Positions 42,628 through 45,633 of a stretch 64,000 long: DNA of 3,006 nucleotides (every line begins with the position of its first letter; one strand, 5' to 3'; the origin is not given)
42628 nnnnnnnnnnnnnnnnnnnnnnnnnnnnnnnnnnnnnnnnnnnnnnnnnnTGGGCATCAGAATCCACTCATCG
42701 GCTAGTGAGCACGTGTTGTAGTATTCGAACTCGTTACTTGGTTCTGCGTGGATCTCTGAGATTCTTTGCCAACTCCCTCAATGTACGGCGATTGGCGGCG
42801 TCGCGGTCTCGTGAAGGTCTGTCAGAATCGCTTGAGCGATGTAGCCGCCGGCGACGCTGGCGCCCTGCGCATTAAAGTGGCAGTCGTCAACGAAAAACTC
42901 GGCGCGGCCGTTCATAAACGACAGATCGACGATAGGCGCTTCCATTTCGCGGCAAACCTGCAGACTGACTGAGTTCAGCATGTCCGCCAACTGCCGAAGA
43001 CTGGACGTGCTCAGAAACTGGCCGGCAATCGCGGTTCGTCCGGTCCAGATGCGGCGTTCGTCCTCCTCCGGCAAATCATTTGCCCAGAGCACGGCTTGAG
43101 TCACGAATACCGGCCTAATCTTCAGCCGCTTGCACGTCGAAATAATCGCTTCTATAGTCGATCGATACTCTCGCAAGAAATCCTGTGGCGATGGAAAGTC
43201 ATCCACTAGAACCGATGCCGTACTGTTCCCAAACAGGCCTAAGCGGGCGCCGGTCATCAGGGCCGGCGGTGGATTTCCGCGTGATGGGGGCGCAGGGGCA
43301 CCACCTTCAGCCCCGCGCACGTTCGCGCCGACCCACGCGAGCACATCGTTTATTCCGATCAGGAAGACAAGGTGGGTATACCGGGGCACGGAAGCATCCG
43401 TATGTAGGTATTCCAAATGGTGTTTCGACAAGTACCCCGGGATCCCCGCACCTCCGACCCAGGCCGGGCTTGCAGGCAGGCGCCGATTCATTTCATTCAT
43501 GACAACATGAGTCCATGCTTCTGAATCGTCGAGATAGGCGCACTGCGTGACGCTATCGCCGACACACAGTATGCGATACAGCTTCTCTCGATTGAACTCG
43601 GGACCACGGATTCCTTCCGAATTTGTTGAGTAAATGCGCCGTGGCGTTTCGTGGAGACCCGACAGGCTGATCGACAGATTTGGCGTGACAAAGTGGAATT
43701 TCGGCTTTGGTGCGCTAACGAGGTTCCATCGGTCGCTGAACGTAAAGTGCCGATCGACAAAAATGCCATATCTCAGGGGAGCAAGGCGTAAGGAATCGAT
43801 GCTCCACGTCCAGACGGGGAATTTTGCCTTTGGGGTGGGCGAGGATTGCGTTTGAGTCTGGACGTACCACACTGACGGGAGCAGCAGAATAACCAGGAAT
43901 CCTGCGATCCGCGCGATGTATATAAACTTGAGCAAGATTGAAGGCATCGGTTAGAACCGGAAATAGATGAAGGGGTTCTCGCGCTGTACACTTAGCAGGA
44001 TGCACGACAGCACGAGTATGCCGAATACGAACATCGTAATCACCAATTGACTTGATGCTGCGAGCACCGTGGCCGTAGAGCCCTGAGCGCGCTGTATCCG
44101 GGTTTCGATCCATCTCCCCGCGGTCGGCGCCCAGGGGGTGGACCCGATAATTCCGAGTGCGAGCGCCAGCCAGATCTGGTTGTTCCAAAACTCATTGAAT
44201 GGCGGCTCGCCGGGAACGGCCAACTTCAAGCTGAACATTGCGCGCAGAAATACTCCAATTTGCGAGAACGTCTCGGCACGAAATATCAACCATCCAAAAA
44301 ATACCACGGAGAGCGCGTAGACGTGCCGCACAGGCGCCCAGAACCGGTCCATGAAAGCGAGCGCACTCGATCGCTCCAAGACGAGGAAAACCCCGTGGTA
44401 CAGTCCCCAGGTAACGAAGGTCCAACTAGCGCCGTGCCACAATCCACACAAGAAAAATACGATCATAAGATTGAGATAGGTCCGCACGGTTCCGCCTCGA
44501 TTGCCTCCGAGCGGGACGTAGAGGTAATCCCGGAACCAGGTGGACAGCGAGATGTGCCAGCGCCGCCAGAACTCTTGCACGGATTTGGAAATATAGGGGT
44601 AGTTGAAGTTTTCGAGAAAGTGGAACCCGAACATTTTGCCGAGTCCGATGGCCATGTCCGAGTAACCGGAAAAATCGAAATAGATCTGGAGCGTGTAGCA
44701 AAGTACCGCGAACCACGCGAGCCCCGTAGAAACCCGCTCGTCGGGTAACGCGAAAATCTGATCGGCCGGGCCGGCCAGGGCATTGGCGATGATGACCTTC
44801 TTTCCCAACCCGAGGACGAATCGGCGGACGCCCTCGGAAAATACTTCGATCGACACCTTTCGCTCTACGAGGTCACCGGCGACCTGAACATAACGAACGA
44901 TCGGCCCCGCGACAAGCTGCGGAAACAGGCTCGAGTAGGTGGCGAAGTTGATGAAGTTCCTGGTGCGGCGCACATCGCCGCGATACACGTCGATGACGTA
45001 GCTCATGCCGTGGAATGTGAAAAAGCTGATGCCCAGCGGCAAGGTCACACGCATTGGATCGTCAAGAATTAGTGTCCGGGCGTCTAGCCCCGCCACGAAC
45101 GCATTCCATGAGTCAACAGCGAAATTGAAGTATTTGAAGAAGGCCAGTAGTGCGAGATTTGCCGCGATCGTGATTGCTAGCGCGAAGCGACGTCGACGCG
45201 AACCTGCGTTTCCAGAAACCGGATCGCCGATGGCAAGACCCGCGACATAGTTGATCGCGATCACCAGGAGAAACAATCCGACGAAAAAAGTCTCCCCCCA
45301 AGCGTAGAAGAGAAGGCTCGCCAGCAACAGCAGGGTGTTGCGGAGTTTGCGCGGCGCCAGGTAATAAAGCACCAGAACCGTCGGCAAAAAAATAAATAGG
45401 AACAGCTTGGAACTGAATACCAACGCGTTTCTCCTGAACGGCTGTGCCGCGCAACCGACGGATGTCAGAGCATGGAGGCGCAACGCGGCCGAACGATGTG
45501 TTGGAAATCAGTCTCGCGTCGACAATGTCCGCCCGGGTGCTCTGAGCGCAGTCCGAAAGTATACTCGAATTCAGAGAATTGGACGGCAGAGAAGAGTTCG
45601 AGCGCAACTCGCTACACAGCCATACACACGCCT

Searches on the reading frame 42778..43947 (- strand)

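Call 97: search_protein_families(library=pfam, proteins=[window:42778-43947:-], max_evalue=0.00001)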
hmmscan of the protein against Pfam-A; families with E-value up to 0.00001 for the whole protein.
window:42778-43947:- (389 aa): 1 family
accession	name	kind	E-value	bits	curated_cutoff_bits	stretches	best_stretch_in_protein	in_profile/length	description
PF13472.12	Lipase_GDSL_2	-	7.8e-12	46.5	32.9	1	128-363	1-176/178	GDSL-like Lipase/Acylhydrolase family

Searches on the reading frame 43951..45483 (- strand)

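Call 97: search_protein_families(library=pfam, proteins=[window:43951-45483:-], max_evalue=0.00001)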
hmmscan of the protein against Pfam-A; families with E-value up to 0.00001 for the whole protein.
window:43951-45483:- (510 aa): 2 families
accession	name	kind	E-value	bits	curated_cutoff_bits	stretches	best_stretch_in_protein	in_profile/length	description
PF03062.24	MBOAT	-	2.1e-29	103.3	27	1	173-401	77-325/337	MBOAT, membrane-bound O-acyltransferase family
PF13813.11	MBOAT_2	-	1.7e-06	28.7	25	1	293-353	5-67/85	Membrane bound O-acyl transferase family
